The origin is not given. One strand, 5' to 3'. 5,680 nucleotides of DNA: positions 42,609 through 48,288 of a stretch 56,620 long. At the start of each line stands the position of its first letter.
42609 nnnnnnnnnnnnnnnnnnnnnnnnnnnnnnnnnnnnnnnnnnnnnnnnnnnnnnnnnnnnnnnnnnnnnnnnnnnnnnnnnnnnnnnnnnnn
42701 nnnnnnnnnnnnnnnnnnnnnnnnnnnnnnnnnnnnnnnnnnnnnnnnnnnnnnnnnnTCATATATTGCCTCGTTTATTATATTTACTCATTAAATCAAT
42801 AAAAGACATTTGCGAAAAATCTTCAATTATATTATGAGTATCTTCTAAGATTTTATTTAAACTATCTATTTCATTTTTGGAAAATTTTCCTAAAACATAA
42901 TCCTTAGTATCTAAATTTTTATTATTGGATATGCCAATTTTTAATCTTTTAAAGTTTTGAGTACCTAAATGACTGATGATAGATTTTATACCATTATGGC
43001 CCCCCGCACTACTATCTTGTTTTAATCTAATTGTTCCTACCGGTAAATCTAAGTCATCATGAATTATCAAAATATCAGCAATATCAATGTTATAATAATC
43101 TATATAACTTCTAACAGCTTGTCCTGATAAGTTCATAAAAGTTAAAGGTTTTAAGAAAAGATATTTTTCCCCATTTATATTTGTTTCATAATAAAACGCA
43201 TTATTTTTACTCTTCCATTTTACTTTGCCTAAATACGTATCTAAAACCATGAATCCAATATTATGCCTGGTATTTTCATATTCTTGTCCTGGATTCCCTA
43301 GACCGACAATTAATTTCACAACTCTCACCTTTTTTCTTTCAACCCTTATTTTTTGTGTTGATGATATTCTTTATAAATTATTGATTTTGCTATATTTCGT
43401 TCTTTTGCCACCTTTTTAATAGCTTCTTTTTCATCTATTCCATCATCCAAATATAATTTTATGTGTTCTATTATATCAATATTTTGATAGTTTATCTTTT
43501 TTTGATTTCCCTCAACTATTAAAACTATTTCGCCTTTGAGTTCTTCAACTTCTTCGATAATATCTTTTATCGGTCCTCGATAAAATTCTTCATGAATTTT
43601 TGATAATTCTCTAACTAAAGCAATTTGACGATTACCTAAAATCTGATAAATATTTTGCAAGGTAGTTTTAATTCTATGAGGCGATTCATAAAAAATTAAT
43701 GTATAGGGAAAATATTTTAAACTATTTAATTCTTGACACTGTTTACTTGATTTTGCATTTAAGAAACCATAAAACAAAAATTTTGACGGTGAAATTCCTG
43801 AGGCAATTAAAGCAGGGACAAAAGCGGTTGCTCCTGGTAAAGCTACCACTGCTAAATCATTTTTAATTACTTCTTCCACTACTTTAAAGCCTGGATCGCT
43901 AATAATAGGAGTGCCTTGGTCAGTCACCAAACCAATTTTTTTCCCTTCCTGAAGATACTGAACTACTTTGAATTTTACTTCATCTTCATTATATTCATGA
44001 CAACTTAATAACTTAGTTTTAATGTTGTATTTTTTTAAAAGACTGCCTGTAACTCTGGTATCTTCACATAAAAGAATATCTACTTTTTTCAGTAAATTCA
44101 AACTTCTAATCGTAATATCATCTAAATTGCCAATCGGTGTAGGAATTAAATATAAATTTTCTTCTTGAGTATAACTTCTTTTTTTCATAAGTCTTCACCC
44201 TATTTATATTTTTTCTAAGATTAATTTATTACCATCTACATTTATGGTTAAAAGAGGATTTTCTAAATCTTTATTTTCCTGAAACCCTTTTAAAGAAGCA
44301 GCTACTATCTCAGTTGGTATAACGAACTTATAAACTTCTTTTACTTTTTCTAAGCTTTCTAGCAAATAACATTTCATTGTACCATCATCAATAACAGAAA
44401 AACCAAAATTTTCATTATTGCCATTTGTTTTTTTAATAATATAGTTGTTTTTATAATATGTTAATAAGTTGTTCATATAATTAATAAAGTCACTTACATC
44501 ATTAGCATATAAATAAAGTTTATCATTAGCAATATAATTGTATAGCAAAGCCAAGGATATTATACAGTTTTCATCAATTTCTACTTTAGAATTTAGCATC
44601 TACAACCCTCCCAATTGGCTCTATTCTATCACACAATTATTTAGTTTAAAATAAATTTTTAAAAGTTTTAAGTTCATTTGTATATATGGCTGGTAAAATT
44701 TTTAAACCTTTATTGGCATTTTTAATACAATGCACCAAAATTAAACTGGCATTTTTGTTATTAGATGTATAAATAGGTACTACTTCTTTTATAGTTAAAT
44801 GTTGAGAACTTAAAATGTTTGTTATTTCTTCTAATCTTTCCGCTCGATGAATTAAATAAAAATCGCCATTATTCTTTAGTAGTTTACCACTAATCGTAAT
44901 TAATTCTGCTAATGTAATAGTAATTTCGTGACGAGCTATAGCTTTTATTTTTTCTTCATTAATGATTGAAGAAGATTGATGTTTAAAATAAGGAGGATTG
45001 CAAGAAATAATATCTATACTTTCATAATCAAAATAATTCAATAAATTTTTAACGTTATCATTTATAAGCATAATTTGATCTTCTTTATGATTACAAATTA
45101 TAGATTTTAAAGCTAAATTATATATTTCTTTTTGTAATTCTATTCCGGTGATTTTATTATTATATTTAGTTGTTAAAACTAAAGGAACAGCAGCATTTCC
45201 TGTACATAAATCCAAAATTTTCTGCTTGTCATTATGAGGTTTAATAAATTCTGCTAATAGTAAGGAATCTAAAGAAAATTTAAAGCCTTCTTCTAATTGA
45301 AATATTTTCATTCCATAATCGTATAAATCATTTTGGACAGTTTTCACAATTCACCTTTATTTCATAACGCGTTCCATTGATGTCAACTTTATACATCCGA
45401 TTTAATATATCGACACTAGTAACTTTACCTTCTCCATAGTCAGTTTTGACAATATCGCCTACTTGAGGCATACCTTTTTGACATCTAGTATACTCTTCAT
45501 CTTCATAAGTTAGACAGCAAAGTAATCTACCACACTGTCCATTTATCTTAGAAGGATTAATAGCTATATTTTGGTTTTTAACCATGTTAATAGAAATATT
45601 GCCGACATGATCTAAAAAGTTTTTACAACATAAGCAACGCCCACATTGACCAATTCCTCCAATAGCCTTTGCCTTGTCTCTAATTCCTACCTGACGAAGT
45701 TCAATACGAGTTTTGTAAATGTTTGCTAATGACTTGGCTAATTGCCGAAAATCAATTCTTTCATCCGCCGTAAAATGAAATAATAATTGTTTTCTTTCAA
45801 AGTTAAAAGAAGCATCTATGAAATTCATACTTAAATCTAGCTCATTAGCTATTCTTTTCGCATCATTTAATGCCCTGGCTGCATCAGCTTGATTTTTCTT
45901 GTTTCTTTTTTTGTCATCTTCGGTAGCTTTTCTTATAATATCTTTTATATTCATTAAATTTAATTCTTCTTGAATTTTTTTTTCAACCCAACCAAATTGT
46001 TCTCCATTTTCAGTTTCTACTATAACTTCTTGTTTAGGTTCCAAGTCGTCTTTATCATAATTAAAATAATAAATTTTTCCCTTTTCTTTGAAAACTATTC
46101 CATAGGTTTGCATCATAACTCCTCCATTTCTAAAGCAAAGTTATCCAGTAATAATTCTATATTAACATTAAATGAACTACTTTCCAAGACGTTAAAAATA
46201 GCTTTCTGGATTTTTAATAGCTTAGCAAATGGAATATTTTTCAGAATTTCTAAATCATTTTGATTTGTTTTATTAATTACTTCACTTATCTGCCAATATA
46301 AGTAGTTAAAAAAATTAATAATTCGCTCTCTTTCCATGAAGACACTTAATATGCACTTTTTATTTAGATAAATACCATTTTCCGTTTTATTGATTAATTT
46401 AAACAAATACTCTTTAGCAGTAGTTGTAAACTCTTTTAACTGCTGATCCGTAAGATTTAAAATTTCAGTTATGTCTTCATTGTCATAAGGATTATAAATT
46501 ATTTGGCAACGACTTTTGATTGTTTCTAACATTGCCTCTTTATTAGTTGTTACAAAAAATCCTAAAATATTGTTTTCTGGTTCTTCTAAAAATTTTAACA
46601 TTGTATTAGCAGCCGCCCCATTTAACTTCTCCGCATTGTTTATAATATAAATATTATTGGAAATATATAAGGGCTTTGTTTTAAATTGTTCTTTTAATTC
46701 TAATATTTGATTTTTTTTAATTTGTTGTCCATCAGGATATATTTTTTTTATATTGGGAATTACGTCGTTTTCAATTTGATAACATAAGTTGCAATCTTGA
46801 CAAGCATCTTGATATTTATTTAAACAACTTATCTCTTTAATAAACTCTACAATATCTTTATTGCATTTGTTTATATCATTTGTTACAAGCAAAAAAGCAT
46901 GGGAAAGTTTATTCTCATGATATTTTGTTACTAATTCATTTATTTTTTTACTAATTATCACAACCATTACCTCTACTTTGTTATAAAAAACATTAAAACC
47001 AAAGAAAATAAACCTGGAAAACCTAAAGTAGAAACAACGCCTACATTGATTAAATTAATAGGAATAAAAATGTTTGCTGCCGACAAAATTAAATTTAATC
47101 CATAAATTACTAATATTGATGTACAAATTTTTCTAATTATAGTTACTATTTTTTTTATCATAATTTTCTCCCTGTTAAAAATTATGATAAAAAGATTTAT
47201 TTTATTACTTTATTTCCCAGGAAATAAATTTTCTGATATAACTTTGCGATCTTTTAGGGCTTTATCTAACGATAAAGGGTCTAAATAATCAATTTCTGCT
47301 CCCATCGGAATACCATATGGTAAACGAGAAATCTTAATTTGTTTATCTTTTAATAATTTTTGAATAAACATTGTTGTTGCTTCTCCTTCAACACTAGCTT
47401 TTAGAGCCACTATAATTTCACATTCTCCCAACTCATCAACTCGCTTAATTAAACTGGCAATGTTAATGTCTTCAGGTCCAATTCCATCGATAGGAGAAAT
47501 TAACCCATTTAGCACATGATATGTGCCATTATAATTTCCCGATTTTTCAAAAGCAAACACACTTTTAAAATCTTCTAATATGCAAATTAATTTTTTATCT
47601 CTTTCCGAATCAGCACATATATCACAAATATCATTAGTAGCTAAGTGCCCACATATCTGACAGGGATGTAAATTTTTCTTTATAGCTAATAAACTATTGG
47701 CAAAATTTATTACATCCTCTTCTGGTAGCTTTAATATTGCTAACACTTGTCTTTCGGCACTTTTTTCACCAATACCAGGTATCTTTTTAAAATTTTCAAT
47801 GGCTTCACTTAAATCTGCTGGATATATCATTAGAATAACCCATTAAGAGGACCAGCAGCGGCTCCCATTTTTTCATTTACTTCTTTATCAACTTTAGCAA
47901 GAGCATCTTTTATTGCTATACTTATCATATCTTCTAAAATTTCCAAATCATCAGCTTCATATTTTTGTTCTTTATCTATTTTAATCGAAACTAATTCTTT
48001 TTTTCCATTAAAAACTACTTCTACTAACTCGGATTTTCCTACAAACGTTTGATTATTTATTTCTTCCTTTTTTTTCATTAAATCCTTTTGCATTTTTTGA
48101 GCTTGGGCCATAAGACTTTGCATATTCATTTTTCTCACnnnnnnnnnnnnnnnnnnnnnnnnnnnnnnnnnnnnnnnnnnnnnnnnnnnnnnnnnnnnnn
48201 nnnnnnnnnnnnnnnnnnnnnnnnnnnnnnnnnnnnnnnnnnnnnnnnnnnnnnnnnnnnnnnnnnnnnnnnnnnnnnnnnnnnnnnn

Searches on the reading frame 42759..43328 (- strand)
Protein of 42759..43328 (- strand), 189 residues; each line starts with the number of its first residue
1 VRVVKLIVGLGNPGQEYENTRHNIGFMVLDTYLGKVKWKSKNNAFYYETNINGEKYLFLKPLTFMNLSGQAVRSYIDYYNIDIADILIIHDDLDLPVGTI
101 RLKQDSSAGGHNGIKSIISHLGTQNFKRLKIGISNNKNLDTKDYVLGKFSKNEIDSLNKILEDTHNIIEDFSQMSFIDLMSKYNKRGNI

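Call 50: search_protein_families(library=pfam, proteins=[window:42759-43328:-], max_evalue=0.00001)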
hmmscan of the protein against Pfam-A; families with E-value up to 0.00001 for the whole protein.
window:42759-43328:- (189 aa): 1 family
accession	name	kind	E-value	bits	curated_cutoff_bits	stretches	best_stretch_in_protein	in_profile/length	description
PF01195.25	Pept_tRNA_hydro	-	1.8e-66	223.9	27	1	6-184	1-183/183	Peptidyl-tRNA hydrolase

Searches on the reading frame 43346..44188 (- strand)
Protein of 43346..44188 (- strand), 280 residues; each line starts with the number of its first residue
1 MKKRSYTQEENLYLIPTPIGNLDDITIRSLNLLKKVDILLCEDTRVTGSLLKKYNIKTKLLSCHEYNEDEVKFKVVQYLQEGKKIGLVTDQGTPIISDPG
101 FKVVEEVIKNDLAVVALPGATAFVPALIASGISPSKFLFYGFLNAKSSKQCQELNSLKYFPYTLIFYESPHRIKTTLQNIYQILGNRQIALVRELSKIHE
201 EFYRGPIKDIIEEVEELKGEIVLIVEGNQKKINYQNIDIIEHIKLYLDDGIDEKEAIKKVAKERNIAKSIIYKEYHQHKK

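Call 50: search_protein_families(library=pfam, proteins=[window:43346-44188:-], max_evalue=0.00001)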
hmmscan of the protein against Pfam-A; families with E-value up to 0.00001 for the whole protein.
window:43346-44188:- (280 aa): 1 family
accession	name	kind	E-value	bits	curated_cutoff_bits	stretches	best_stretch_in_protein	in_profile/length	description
PF00590.25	TP_methylase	-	9.9e-29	101.2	27.8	1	12-210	2-211/212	Tetrapyrrole (Corrin/Porphyrin) Methylases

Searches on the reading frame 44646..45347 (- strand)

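Call 50: search_protein_families(library=pfam, proteins=[window:44646-45347:-], max_evalue=0.00001)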
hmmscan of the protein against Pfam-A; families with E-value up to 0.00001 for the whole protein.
window:44646-45347:- (233 aa): 2 families
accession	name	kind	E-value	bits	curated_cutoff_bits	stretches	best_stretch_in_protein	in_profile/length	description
PF05175.20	MTS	-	4.1e-07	30.2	23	1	28-128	20-116/170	Methyltransferase small domain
PF03602.21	Cons_hypoth95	-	1.7e-06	28.3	24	1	34-137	35-136/182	Conserved hypothetical protein 95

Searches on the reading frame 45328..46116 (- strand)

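Call 51: search_protein_families(library=pfam, proteins=[window:45328-46116:-], max_evalue=0.00001)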
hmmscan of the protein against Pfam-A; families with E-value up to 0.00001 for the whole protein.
window:45328-46116:- (262 aa): 1 family
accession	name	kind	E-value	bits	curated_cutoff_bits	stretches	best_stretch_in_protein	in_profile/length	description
PF04468.17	PSP1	-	4e-27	94.8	27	1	58-143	1-86/86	PSP1 C-terminal conserved region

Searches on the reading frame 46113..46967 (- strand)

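Call 51: search_protein_families(library=pfam, proteins=[window:46113-46967:-], max_evalue=0.00001)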
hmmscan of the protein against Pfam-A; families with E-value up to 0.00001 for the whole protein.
window:46113-46967:- (284 aa): 1 family
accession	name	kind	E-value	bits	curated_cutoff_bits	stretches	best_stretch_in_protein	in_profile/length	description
PF13177.12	DNA_pol3_delta2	-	2.8e-40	138.4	27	1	7-157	4-155/161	DNA polymerase III, delta subunit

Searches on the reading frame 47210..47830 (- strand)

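Call 51: search_protein_families(library=pfam, proteins=[window:47210-47830:-], max_evalue=0.00001)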
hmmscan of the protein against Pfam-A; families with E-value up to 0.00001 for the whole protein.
window:47210-47830:- (206 aa): 4 families
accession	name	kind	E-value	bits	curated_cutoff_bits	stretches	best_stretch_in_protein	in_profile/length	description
PF13662.12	Toprim_4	-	2e-21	76.5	25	1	81-170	2-84/85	Toprim domain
PF21176.3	RecR_HhH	-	1.2e-08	35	27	1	8-49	2-43/45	RecR, helix-hairpin-helix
PF21175.2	RecR_C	-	1.9e-08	34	22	1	173-196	1-24/24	RecR, C-terminal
PF02132.21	RecR_ZnF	-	2.7e-07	30.7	22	1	55-74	2-21/21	RecR, Cys4-zinc finger domain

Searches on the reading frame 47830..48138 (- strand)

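Call 51: search_protein_families(library=pfam, proteins=[window:47830-48138:-], max_evalue=0.00001)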
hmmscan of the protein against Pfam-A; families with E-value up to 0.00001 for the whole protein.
window:47830-48138:- (102 aa): 1 family
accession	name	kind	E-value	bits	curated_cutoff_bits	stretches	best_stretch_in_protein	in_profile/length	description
PF02575.21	YbaB_DNA_bd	-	4.2e-22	78.6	25.5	1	10-97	1-89/91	YbaB/EbfC DNA-binding family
